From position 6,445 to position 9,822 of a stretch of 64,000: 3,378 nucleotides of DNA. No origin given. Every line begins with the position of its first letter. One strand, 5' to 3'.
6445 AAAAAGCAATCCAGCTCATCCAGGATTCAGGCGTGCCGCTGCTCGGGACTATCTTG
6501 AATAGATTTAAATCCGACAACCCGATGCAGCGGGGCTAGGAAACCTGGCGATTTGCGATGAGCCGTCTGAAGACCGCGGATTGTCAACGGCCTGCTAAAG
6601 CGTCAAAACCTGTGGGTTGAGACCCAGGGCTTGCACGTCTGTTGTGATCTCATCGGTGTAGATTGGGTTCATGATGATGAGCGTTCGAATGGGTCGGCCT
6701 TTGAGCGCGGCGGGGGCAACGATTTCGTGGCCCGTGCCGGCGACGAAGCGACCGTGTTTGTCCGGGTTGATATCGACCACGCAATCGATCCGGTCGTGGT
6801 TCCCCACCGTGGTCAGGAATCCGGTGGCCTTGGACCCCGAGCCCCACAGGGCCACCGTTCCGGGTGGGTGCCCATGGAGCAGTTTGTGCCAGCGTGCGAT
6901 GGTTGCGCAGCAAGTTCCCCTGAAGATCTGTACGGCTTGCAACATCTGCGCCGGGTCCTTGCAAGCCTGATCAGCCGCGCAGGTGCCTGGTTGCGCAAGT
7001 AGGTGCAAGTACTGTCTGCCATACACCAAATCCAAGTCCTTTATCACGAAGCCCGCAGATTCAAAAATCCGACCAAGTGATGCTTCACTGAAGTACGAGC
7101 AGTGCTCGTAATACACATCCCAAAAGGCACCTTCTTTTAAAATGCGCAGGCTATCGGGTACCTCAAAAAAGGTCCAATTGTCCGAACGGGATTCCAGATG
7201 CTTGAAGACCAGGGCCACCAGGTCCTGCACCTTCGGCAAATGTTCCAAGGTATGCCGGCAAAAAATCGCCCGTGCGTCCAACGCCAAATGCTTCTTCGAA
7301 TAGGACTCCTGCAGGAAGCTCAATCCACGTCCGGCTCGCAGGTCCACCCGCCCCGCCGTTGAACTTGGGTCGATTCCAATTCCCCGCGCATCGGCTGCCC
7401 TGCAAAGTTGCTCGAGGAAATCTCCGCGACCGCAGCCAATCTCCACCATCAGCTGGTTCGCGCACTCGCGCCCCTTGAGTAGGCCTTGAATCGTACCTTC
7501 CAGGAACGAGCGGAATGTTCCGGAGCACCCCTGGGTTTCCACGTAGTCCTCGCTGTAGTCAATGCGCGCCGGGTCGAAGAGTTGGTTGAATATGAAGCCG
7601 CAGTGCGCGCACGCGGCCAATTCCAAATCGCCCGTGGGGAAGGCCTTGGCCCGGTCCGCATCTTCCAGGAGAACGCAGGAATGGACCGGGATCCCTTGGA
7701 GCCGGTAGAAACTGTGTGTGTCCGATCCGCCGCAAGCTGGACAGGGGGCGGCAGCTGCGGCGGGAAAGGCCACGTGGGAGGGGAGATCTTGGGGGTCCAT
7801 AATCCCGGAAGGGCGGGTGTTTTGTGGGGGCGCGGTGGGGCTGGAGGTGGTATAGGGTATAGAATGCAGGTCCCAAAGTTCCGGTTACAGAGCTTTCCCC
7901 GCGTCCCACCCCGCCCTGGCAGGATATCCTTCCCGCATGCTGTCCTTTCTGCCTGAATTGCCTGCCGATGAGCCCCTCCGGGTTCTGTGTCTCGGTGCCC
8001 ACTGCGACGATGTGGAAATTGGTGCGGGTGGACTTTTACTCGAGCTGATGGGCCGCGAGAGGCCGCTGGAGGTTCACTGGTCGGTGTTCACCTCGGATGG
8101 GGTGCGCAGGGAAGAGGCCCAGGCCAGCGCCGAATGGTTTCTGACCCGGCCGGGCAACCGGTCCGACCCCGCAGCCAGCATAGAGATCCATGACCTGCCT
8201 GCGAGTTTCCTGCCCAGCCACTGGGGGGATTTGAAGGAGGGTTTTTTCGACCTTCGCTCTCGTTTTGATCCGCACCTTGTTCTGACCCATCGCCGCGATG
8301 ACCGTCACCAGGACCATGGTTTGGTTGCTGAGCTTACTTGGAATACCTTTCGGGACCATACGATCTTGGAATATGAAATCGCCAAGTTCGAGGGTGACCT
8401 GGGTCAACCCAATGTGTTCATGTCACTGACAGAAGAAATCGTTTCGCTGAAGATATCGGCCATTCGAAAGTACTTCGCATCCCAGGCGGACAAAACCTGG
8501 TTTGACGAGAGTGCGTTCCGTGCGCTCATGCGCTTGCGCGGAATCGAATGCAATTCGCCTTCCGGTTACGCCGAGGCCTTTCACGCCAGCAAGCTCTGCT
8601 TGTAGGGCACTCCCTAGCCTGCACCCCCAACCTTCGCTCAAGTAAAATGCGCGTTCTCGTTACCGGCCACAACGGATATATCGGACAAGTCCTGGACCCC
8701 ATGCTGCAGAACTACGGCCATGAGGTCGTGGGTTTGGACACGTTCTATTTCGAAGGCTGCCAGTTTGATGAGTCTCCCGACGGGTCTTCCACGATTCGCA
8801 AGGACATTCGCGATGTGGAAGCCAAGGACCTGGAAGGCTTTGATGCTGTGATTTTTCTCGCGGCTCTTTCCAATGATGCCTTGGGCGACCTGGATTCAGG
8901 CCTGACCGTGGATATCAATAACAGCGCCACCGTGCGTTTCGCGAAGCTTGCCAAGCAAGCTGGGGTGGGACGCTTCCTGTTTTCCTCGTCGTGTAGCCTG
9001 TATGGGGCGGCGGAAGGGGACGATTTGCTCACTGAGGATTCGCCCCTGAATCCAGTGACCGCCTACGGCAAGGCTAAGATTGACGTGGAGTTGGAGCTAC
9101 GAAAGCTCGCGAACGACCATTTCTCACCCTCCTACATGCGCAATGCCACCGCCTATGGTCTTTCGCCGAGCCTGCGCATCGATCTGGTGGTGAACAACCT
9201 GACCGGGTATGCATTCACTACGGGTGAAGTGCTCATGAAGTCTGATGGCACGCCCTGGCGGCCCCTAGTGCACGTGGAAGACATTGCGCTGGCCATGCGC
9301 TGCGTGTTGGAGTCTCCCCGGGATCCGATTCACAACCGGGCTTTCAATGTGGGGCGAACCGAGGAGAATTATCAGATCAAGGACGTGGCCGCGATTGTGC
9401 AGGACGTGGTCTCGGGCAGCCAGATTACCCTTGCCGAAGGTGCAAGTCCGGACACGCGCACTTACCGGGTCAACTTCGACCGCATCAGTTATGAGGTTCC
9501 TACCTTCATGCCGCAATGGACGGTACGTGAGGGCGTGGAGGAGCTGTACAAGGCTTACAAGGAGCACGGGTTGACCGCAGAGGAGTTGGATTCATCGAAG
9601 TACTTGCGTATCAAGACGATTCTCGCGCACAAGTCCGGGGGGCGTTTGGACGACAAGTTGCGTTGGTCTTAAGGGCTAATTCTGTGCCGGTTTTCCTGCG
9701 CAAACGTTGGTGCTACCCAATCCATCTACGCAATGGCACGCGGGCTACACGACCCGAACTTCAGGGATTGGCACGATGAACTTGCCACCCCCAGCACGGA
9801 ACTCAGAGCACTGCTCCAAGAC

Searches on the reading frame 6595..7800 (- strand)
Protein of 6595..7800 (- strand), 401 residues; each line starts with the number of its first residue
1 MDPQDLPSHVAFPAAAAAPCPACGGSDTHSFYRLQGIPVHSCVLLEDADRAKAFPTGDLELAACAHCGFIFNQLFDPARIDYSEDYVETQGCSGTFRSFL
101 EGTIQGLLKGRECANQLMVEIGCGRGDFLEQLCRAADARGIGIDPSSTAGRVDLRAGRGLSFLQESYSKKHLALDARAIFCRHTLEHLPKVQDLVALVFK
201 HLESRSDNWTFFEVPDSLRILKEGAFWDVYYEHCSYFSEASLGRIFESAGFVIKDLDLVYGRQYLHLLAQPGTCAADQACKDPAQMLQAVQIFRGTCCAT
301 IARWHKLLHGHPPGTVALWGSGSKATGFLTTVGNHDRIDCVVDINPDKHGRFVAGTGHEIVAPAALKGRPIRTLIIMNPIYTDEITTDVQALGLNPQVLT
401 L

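Call 82: search_protein_families(library=pfam, proteins=[window:6595-7800:-], max_evalue=0.0001)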
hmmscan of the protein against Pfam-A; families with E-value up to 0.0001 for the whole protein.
window:6595-7800:- (401 aa): 5 families
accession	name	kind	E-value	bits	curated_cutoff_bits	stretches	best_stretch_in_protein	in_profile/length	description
PF13489.12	Methyltransf_23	-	6.7e-16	58.9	27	1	119-253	27-161/164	Methyltransferase domain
PF08484.17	Methyltransf_14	-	3.4e-07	30.6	23.5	1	315-390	70-146/160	C-methyltransferase C-terminal domain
PF13649.12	Methyltransf_25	-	3.7e-05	24.8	27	1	119-202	2-93/97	Methyltransferase domain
PF08242.18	Methyltransf_12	-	6.9e-05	24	30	0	119-203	1-93/98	Methyltransferase domain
PF08241.18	Methyltransf_11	-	7.1e-05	23.8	21.2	0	119-202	1-87/95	Methyltransferase domain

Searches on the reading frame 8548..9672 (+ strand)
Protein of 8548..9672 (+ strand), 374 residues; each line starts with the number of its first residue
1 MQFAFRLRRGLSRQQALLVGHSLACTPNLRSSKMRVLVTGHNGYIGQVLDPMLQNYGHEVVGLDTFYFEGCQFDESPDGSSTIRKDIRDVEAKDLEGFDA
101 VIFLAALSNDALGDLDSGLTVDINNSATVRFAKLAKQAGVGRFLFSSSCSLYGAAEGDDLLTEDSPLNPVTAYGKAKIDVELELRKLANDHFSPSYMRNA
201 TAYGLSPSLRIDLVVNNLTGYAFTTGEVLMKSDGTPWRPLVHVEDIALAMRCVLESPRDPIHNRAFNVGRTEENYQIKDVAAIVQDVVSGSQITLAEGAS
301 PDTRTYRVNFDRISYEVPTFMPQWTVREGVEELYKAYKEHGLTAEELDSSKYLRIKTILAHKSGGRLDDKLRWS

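Call 82: search_protein_families(library=pfam, proteins=[window:8548-9672:+], max_evalue=0.0001)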
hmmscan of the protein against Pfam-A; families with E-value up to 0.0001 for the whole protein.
window:8548-9672:+ (374 aa): 4 families
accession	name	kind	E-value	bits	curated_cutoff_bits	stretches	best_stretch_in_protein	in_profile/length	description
PF01370.27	Epimerase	-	1.3e-37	130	20.9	1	36-269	1-240/240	NAD dependent epimerase/dehydratase family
PF16363.11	GDP_Man_Dehyd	-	8.8e-14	52.1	27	1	37-282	1-260/332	GDP-mannose 4,6 dehydratase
PF04321.23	RmlD_sub_bind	-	3.3e-09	36.7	27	1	34-191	1-143/287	RmlD substrate binding domain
PF01073.25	3Beta_HSD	-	8.6e-05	22.1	22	1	37-190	1-162/280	3-beta hydroxysteroid dehydrogenase/isomerase family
